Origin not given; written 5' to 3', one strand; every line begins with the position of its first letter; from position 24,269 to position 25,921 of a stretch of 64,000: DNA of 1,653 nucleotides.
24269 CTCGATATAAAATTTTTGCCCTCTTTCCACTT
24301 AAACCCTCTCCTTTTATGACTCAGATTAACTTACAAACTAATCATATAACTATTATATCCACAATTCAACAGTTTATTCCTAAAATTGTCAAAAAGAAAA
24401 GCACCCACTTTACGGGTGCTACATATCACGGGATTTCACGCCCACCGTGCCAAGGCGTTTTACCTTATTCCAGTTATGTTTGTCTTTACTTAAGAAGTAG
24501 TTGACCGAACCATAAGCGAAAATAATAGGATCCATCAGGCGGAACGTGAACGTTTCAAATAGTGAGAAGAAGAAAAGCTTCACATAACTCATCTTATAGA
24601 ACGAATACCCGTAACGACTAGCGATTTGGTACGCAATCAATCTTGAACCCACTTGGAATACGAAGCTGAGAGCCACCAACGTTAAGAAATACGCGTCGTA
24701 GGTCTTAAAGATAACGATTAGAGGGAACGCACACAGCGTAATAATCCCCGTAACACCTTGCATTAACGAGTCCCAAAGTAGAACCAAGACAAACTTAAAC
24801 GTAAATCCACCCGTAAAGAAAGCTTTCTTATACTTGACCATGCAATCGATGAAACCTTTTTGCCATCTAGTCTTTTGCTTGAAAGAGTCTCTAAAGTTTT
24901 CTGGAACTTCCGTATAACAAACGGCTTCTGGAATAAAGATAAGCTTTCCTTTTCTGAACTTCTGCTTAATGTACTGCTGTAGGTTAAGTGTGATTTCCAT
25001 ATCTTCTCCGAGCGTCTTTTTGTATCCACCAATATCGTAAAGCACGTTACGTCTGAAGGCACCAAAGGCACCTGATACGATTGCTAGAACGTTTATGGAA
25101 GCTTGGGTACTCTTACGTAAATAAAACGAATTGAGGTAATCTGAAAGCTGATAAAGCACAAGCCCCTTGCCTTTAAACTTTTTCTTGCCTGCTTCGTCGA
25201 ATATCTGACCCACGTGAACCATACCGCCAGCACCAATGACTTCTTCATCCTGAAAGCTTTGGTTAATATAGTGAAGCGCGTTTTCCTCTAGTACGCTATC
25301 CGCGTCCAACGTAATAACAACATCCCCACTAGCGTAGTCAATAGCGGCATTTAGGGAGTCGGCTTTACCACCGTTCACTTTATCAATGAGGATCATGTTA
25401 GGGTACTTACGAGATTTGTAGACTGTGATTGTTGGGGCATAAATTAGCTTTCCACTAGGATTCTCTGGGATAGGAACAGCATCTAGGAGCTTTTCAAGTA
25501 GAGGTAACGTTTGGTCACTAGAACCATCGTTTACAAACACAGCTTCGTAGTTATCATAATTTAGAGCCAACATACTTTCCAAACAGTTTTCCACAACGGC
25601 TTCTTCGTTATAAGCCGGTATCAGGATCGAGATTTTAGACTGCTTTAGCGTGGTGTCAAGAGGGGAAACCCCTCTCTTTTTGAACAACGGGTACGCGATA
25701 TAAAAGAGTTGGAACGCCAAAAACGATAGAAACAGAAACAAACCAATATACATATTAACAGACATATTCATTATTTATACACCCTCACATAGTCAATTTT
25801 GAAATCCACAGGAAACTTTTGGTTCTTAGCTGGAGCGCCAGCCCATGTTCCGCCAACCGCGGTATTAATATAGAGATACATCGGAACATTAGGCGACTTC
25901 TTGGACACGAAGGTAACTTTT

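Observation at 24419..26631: Phage early operon for exopolysaccharide synthesis: processive GT2 + GH16 lipoprotein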

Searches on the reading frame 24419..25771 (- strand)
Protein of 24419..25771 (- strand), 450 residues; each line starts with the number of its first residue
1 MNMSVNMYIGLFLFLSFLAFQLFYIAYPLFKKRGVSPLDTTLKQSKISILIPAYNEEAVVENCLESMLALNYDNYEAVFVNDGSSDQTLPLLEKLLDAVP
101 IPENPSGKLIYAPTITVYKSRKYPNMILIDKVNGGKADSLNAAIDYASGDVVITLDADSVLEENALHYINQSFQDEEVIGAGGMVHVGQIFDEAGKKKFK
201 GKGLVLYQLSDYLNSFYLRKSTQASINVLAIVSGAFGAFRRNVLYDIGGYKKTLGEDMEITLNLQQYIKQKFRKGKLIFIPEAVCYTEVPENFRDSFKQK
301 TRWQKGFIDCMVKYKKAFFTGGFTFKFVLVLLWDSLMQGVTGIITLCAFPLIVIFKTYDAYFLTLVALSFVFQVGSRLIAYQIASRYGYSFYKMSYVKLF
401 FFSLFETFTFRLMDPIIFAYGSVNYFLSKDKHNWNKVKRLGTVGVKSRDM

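Call 3: search_protein_families(library=pfam, proteins=[window:24419-25771:-], max_evalue=0.01)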
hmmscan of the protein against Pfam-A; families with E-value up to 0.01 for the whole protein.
window:24419-25771:- (450 aa): 6 families
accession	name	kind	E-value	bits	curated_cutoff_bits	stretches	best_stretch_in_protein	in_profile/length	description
PF13641.12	Glyco_tranf_2_3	-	1.1e-26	94.7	27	2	133-306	67-230/230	Glycosyltransferase like family 2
PF00535.33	Glycos_transf_2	-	2.4e-25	89.9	23.3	1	48-247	1-167/168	Glycosyl transferase family 2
PF13632.12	Glyco_trans_2_3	-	8.7e-19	68.6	27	1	152-366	2-190/198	Glycosyl transferase family group 2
PF13506.12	Glyco_transf_21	-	9e-07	29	21.7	1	136-305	18-174/174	Glycosyl transferase family 21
PF03142.21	Chitin_synth_2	-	5.3e-06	25.8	27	1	254-396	325-465/527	Chitin synthase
PF10111.15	Glyco_tranf_2_2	-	7.3e-05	22.8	27.3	0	133-270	66-205/276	Glycosyltransferase like family 2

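Call 4: search_protein_families(library=phrogs, proteins=[window:24419-25771:-], max_evalue=0.001)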
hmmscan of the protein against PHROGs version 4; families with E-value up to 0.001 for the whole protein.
window:24419-25771:- (450 aa): 2 families
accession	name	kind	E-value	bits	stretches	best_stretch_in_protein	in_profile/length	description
phrog_841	-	moron, auxiliary metabolic gene and host takeover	1.2e-10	42.4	1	45-96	2-56/309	GtrB-like O-antigen conversion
phrog_34335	-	moron, auxiliary metabolic gene and host takeover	8e-05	22.3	1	46-171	2-108/825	GtrB glycosyltransferase for O-antigen conversion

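Call 5: search_protein_families(library=ncbifam, proteins=[window:24419-25771:-], max_evalue=0.001)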
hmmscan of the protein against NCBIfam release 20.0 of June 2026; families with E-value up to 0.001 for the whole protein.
window:24419-25771:- (450 aa): 20 families
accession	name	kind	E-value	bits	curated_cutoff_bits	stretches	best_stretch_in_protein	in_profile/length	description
TIGR03937.1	PgaC_IcaA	equivalog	5.3e-41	140.9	422.3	2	121-395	97-365/407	poly-beta-1,6-N-acetyl-D-glucosamine synthase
TIGR03111.1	glyc2_xrt_Gpos1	hypoth_equivalog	1.1e-30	106.8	363.95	2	132-372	115-349/439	TIGR03111 family XrtG-associated glycosyltransferase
TIGR04283.1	glyco_like_mftF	equivalog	2.6e-14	53.3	182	1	47-180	1-105/221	TIGR04283 family arsenosugar biosynthesis glycosyltransferase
TIGR04242.1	nodulat_NodC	equivalog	8.2e-13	48.1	550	1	117-307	101-285/395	chitooligosaccharide synthase NodC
NF041875.1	EPS_EpsD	equivalog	5.5e-12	45.7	370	1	126-312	57-230/325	exopolysaccharide biosynthesis glycosyltransferase EpsD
NF007482.0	PRK10073.1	equivalog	9.2e-12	44.6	423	1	43-94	4-55/334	glycosyltransferase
TIGR03030.1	CelA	equivalog_domain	1e-10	40.3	699.1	2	236-413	311-486/714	UDP-forming cellulose synthase catalytic subunit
NF047683.1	TeichurnBiosyTuaG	equivalog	1.2e-09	38.2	400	1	43-94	4-55/252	teichuronic acid biosynthesis protein TuaG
NF041394.1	GtaseAglG_Halo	equivalog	1.6e-09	37.5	440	1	129-262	63-186/304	glucosyl-dolichyl phosphate glucuronosyltransferase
NF047588.1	GlcsyltransPgfSStrep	equivalog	7.2e-09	35.3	500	1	46-96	2-56/308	glycosyltransferase PgfS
NF053846.1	glyco_with_XrtP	equivalog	1.6e-08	33.7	520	1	11-358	10-348/440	XrtP-associated glycosyltransferase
NF038299.1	EPS_HpsN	equivalog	3.2e-08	32.9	425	0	46-85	2-41/317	hormogonium polysaccharide biosynthesis glycosyltransferase HpsN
NF050050.1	ProtGlycPglI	equivalog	4.1e-08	33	500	1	45-96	2-53/306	GalNAc(5)-diNAcBac-PP-undecaprenol beta-1,3-glucosyltransferase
NF053739.1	GlytfEpsEBac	equivalog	8e-08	31.6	450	1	46-90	2-46/265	glycosyltransferase EpsE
TIGR03472.1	HpnI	equivalog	8.2e-08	31.5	310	0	145-331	123-297/373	bacteriohopanetetrol glucosamine biosynthesis glycosyltransferase HpnI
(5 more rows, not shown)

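Call 7: search_dna_similar(query=window:24419-25771:-, collection=phages, mode=protein, max_rows=40)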
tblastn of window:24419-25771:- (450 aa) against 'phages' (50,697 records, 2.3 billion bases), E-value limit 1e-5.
Records with a match: 55; places in all: 59; records where one place covers at least 80% of the query: 0.
Best place of each record, by identity: <60% 55.
By first word of the organism name: Bacteriophage 25; Staphylococcus 9; Listeria 8; Acinetobacter 6; Enterococcus 4; Salmonella 3.
By host as written in the record: - 32; Listeria monocytogenes 8; Enterococcus faecalis 3; Mammaliicoccus vitulinus C6867 3; Mammaliicoccus sciuri C6854 3; Staphylococcus aureus 2; Homo sapiens 2; Staphylococcus xylosus M1997-2/10 1; and 1 more.
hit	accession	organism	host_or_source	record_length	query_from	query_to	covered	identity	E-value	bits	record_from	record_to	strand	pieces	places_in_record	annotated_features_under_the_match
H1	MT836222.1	Bacteriophage sp.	human fecal samples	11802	47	311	59%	34.8%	2e-38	154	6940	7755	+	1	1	record has no annotation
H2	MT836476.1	Bacteriophage sp.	human fecal samples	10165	24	308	63%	27.5%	6e-11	71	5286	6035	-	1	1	record has no annotation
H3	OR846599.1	Enterococcus phage Efs 1-1-1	Enterococcus faecalis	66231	47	312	59%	28.1%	1e-17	92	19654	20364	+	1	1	record has no annotation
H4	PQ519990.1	Enterococcus phage IME_EF3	-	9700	47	312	59%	28.1%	1e-17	92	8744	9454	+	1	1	record has no annotation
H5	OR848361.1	Listeria phage LM 4-14-1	Listeria monocytogenes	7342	29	306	54%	29.9%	8e-19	119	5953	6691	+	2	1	record has no annotation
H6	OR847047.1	Listeria phage LM 4-11-1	Listeria monocytogenes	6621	29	306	54%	29.9%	8e-19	119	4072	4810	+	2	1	record has no annotation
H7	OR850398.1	Staphylococcus phage SA 1298 Kay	Staphylococcus aureus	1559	47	306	58%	27.1%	2e-21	102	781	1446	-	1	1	record has no annotation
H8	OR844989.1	Staphylococcus phage SA 1306 Kay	Staphylococcus aureus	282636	47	306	58%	27.1%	4e-21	102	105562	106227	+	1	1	record has no annotation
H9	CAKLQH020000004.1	Acinetobacter phage MD-2021a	not known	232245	48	312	59%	25.9%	4e-20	100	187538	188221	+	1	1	pgaC_1: N-glycosyltransferase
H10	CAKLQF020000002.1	Acinetobacter phage MD-2021a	not known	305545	48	312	59%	25.9%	4e-20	100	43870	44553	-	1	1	pgaC_1: N-glycosyltransferase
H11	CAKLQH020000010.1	Acinetobacter phage MD-2021a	not known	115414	30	306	62%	24.7%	4e-15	84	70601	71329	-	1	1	pgaC_3: N-glycosyltransferase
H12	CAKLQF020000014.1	Acinetobacter phage MD-2021a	not known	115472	30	306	62%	24.7%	4e-15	84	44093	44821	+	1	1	pgaC_3: N-glycosyltransferase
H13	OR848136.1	Listeria phage LM 4-14-1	Listeria monocytogenes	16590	47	308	58%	25.7%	3e-16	87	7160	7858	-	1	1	record has no annotation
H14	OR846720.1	Listeria phage LM 4-11-1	Listeria monocytogenes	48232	47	308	58%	25.7%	4e-16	87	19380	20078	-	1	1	record has no annotation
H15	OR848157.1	Listeria phage LM 4-14-1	Listeria monocytogenes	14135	47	308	58%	25.7%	4e-16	87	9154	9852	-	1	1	record has no annotation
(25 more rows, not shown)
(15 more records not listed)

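Call 14: find_homologous_proteins(query=window:24419-25771:-)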
Query window:24419-25771:- (450 aa): 1360 proteins with E <= 0.001 among 8000 candidates; the best 120 are listed.
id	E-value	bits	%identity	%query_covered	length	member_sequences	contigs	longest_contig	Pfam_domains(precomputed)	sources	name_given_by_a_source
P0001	5.3e-293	990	98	100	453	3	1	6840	PF13632.13,PF13506.14,PF13641.13,PF03142.22,PF01644.24,PF00535.33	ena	-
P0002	8.1e-185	633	63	99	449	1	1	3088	PF13632.13,PF10111.15,PF13506.14,PF13641.13,PF03142.22,PF01644.24,PF00535.33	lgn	-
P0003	4.4e-175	601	63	93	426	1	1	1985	PF13632.13,PF10111.15,PF13641.13,PF01644.24,PF00535.33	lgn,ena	-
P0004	1.1e-154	534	55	99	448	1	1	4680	PF13632.13,PF13641.13,PF03142.22,PF01644.24,PF00535.33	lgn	-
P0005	1.5e-153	530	56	98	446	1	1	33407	PF13632.13,PF13506.14,PF13641.13,PF01644.24,PF00535.33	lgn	-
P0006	1.7e-153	530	56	97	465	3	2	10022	PF13632.13,PF10111.15,PF13506.14,PF13641.13,PF03142.22,PF01644.24,PF00535.33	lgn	-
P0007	1.1e-150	521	53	99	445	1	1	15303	PF13632.13,PF10111.15,PF13506.14,PF13641.13,PF01644.24,PF00535.33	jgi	jgi:cellulose synthase/poly-beta-1,6-N-acetylglucosamine synthase-like glycosyltransferase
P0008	7.1e-148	512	53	98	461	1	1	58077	PF13632.13,PF10111.15,PF13506.14,PF13641.13,PF01644.24,PF00535.33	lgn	-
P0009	8.4e-148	511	53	98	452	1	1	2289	PF13632.13,PF10111.15,PF13506.14,PF13641.13,PF01644.24,PF00535.33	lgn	-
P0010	1.7e-144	500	51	100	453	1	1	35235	PF13632.13,PF13641.13,PF03142.22,PF01644.24,PF00535.33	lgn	-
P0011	1.4e-142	494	53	97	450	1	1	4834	PF13632.13,PF10111.15,PF13506.14,PF13641.13,PF01644.24,PF00535.33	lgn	-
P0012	1.3e-140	488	49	99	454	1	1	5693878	PF13632.13,PF10111.15,PF13641.13,PF03142.22,PF01644.24,PF00535.33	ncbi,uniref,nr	ncbi:glycosyltransferase family 2 protein [Paenibacillus sp. 481]|uniref:glycosyltransferase family 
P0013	6.9e-140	485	50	100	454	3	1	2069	PF13632.13,PF10111.15,PF13506.14,PF13641.13,PF01644.24,PF00535.33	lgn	-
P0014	3.0e-139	483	53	89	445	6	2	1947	PF13632.13,PF10111.15,PF13506.14,PF13641.13,PF01644.24,PF00535.33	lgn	-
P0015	1.5e-138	481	51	94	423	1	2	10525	PF13632.13,PF10111.15,PF13506.14,PF13641.13,PF03142.22,PF01644.24,PF00535.33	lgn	-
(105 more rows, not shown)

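Call 17: find_encoding_contigs(protein=P0008, flank=10000, max_places=2)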
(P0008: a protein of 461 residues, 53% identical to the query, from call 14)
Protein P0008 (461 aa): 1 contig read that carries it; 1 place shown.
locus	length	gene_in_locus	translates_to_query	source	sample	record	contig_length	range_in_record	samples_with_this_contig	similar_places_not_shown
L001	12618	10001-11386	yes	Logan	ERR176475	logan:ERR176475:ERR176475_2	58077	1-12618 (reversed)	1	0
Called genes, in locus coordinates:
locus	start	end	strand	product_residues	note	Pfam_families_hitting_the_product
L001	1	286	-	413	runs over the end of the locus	PF00685:Sulfotransfer_1, PF13469:Sulfotransfer_3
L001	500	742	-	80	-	PF13555:AAA_29 (weak), PF00005:ABC_tran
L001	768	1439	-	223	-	PF01061:ABC2_membrane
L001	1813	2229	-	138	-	-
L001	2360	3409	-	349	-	PF04892:VanZ-LLP1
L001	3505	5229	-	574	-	PF12729:4HB_MCP_1, PF00672:HAMP, PF00015:MCPsignal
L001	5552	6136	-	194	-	PF12867:DinB_2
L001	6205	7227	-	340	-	PF08220:HTH_DeoR (faint), PF08279:HTH_11, PF19187:HTH_PafC (faint), PF13280:WYL, PF25583:WCX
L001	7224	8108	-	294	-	PF00440:TetR_N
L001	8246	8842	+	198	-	PF00857:Isochorismatase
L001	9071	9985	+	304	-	PF03935:SKN1_KRE6_Sbg1, PF00722:Glyco_hydro_16, PF03935:SKN1_KRE6_Sbg1 (weak)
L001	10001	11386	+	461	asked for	PF13506:Glyco_transf_21 (faint), PF00535:Glycos_transf_2, PF10111:Glyco_tranf_2_2 (faint), PF01644:Chitin_synth_1 (weak), PF13641:Glyco_tranf_2_3, PF13632:Glyco_trans_2_3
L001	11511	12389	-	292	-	PF14358:DUF4405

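Call 18: find_encoding_contigs(protein=P0005, flank=10000, max_places=2)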
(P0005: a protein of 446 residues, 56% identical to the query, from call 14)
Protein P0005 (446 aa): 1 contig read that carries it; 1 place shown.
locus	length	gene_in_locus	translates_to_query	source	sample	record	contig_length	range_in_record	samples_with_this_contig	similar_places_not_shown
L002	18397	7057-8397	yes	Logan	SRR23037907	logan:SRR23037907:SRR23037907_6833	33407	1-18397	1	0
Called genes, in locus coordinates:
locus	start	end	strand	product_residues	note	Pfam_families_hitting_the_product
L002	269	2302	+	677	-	-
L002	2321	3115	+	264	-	-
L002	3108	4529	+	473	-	PF03796:DnaB_C, PF06745:ATPase (weak)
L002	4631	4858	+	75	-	-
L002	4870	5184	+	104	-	-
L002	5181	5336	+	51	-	-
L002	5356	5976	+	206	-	PF01807:Zn_ribbon_DnaG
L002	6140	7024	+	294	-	PF03935:SKN1_KRE6_Sbg1, PF00722:Glyco_hydro_16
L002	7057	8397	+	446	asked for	PF13506:Glyco_transf_21 (faint), PF00535:Glycos_transf_2, PF13641:Glyco_tranf_2_3, PF01644:Chitin_synth_1 (faint), PF13632:Glyco_trans_2_3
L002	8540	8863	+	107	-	-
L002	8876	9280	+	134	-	PF18894:PhageMetallopep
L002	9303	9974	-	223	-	-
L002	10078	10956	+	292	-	PF03747:ADP_ribosyl_GH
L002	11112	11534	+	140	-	-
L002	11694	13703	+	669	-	PF22745:Nlig-Ia, PF01653:DNA_ligase_aden, PF03120:OB_DNA_ligase, PF14520:HHH_5 (faint), PF12826:HHH_2, PF00533:BRCT, PF12738:PTCB-BRCT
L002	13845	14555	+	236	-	-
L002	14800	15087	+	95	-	PF00216:Bac_DNA_binding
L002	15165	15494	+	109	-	-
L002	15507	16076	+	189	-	PF10469:AKAP7_NLS, PF02834:LigT_PEase (weak), PF13563:2_5_RNA_ligase2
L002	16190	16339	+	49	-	-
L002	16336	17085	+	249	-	PF00528:BPD_transp_1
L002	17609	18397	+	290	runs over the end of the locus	PF07460:NUMOD3 (faint), PF08722:Tn7_TnsA-like_N (faint)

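Call 19: find_encoding_contigs(protein=P0010, flank=10000, max_places=2)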
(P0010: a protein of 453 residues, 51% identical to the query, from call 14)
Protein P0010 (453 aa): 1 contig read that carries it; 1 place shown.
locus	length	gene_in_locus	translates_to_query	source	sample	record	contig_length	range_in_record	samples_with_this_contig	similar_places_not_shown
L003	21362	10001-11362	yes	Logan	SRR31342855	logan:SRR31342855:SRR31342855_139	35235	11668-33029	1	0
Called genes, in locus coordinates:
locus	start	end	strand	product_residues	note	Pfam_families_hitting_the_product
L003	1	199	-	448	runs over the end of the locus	PF00515:TPR_1 (faint), PF07719:TPR_2 (faint), PF12895:ANAPC3 (faint), PF13428:TPR_14 (faint), PF13431:TPR_17 (faint), PF13432:TPR_16 (faint), PF14559:TPR_19 (faint), PF23914:TPR_CcmH_CycH (weak)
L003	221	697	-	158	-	-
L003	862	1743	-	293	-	-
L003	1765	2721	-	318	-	PF13191:AAA_16 (faint), PF13401:AAA_22 (faint), PF00004:AAA, PF07728:AAA_5 (faint), PF13173:AAA_14 (weak), PF17862:AAA_lid_3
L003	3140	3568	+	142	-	PF08000:bPH_1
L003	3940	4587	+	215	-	PF00190:Cupin_1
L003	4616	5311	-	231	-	PF22531:DUF7002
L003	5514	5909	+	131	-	PF11070:DUF2871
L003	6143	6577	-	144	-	PF08327:AHSA1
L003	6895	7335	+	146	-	PF18423:zf_CopZ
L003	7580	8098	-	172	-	PF20730:YetF_N (weak), PF04239:DUF421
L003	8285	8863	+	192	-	PF04525:LOR (faint)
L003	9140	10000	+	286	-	PF03935:SKN1_KRE6_Sbg1, PF00722:Glyco_hydro_16, PF03935:SKN1_KRE6_Sbg1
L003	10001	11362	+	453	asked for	PF03142:Chitin_synth_2 (faint), PF00535:Glycos_transf_2, PF01644:Chitin_synth_1 (weak), PF13641:Glyco_tranf_2_3, PF13632:Glyco_trans_2_3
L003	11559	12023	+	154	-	-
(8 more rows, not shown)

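Call 20: find_encoding_contigs(protein=P0007, flank=10000, max_places=2)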
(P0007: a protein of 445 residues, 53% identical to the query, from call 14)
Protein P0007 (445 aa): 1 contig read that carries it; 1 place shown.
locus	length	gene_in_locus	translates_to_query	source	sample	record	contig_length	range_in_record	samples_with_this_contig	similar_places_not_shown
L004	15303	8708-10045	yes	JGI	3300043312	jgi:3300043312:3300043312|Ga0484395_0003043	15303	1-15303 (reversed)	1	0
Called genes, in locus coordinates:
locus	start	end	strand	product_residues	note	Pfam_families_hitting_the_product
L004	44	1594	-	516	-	PF21471:Reelin_subrepeat-B (faint)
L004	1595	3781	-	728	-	-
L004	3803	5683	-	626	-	PF13088:BNR_2 (faint)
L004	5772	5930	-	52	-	-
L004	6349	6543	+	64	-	-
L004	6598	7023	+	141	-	-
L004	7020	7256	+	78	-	-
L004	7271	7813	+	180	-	-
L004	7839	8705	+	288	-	PF03935:SKN1_KRE6_Sbg1, PF00722:Glyco_hydro_16, PF03935:SKN1_KRE6_Sbg1 (weak)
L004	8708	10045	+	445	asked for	PF13506:Glyco_transf_21 (faint), PF00535:Glycos_transf_2, PF10111:Glyco_tranf_2_2 (faint), PF13641:Glyco_tranf_2_3, PF01644:Chitin_synth_1 (weak), PF13632:Glyco_trans_2_3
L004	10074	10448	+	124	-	-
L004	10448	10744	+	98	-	-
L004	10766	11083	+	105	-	-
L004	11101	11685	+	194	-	PF16473:Rv2179c-like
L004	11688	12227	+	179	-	-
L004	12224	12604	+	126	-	-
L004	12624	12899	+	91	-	-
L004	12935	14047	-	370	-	-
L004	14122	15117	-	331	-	-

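Call 21: find_encoding_contigs(protein=P0012, flank=8000, max_places=1)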
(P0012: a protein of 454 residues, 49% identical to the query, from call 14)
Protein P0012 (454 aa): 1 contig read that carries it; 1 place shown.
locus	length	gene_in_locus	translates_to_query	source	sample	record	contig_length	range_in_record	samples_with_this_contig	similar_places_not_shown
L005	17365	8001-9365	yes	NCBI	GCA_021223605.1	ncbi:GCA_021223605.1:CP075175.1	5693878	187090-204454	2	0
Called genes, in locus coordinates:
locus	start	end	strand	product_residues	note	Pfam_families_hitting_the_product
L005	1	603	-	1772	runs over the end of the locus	PF05593:RHS_repeat, PF25023:TEN_YD-shell, PF05593:RHS_repeat, PF25023:TEN_YD-shell, PF07591:PT-HINT, PF13403:Hint_2 (faint)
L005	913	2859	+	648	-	PF05593:RHS_repeat (weak)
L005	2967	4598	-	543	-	PF05593:RHS_repeat (faint)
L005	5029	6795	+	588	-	PF02733:Dak1, PF02734:Dak2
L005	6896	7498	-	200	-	-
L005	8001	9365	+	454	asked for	PF00535:Glycos_transf_2, PF10111:Glyco_tranf_2_2 (faint), PF13641:Glyco_tranf_2_3, PF01644:Chitin_synth_1 (faint), PF03142:Chitin_synth_2 (faint), PF13632:Glyco_trans_2_3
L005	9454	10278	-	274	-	-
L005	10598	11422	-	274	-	PF00753:Lactamase_B (weak)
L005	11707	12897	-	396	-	PF00375:SDF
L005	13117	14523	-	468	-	PF00067:p450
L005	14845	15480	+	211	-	PF00440:TetR_N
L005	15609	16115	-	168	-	PF07617:DUF1579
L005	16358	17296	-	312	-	PF00135:COesterase, PF20434:BD-FAE, PF07859:Abhydrolase_3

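Call 22: search_solved_structures(query=window:24419-25771:-, max_evalue=0.001, show_alignments=2)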
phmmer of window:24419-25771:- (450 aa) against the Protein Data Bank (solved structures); distinct sequences matched with E-value up to 0.001: 23.
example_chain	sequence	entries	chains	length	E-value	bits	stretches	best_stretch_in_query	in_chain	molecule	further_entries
5hea_A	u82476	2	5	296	6.7e-11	45.3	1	46-164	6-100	Putative glycosyltransferase (GalT1)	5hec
7sp6_A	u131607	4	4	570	1.1e-08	38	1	18-407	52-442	Hyaluronan synthase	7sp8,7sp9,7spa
8snd_A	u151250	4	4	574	1.1e-08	38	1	18-407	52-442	Hyaluronan synthase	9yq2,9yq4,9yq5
7sp7_A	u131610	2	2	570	1.2e-08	37.9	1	18-407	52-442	Hyaluronan synthase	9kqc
8snc_A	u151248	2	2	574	1.2e-08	37.9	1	18-407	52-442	Hyaluronan synthase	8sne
6yv7_A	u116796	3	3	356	4.5e-07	32.7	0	129-292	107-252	Glycosyl transferase, family 2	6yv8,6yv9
6yv7_B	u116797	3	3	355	4.5e-07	32.7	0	129-292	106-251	Glycosyl transferase, family 2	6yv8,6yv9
6p61_A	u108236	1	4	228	4.5e-07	32.7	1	44-129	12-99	Glycosyltransferase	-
3bcv_A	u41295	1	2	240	7.1e-07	32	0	46-87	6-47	Putative glycosyltransferase protein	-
2z87_A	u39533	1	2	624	1.6e-06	30.9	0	21-94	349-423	Chondroitin synthase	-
2z86_A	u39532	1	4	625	1.6e-06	30.9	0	21-94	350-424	Chondroitin synthase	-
5ekp_C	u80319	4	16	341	2.2e-06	30.4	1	46-169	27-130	Uncharacterized glycosyltransferase sll0501 | Glycosyltransferase sll0501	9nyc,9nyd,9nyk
9nye_A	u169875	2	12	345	2.3e-06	30.4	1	46-169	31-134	Glycosyltransferase sll0501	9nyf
5eke_A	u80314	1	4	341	1e-05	28.3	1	46-169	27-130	Uncharacterized glycosyltransferase sll0501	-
9omh_A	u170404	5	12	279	5.6e-05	25.8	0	46-94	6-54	Glycosyltransferase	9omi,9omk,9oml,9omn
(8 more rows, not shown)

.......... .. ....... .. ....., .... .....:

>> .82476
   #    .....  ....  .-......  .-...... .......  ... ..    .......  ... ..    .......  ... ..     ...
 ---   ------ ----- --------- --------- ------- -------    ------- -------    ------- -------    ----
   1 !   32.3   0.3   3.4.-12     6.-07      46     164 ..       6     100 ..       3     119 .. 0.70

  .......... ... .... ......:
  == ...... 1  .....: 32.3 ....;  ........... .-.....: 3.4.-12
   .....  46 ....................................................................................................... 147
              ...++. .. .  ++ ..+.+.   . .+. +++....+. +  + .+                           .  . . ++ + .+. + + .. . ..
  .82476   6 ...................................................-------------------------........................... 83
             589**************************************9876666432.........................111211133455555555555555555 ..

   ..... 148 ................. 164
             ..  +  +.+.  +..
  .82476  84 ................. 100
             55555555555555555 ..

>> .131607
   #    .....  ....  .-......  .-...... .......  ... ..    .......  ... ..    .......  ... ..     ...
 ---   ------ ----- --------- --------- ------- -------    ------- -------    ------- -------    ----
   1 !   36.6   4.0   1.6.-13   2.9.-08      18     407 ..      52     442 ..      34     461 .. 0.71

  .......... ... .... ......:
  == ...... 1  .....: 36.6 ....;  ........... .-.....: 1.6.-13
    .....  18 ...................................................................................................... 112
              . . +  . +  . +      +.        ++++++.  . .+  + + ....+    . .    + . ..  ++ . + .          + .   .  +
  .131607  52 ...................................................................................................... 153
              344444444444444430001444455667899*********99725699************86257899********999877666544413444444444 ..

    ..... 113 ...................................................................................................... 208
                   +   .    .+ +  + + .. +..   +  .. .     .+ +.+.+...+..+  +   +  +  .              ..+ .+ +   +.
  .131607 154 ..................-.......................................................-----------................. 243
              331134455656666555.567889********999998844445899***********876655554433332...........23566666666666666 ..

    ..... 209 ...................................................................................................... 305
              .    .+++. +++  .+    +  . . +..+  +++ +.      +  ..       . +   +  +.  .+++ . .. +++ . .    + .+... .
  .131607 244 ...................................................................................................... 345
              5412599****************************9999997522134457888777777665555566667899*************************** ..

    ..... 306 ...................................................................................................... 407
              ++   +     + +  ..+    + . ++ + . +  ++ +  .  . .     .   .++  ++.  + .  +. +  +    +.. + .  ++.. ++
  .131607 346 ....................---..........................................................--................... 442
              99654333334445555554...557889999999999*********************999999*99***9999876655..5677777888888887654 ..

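Call 31: find_related_loci(query=window:24419-25771:-, collection=viral_contigs, flank=8000)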
Query window:24419-25771:- (450 aa) in viral_contigs; peptide patterns used: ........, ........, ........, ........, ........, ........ (x = any residue, [..] = any of these).
5 stretches matched a pattern, but none encodes a relative of the query by tblastn (E <= 1e-3).

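Call 35: find_related_loci(query=A1, collection=viral_contigs, flank=8000)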
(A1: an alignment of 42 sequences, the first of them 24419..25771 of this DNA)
Query A1 (450 aa) in viral_contigs; peptide patterns used: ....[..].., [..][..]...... (x = any residue, [..] = any of these).
154 stretches matched a pattern; 5 encode a relative of the query (tblastn E <= 1e-3); 5 distinct loci.
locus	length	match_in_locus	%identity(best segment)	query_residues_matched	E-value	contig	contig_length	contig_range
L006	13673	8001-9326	39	5-445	1e-99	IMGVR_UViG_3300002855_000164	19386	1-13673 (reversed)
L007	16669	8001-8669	28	47-308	1e-30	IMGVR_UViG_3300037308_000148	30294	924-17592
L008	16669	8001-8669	27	47-308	3e-30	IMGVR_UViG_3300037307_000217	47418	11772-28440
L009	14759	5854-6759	26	47-368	2e-30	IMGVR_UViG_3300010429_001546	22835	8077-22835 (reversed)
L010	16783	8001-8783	28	47-345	3e-31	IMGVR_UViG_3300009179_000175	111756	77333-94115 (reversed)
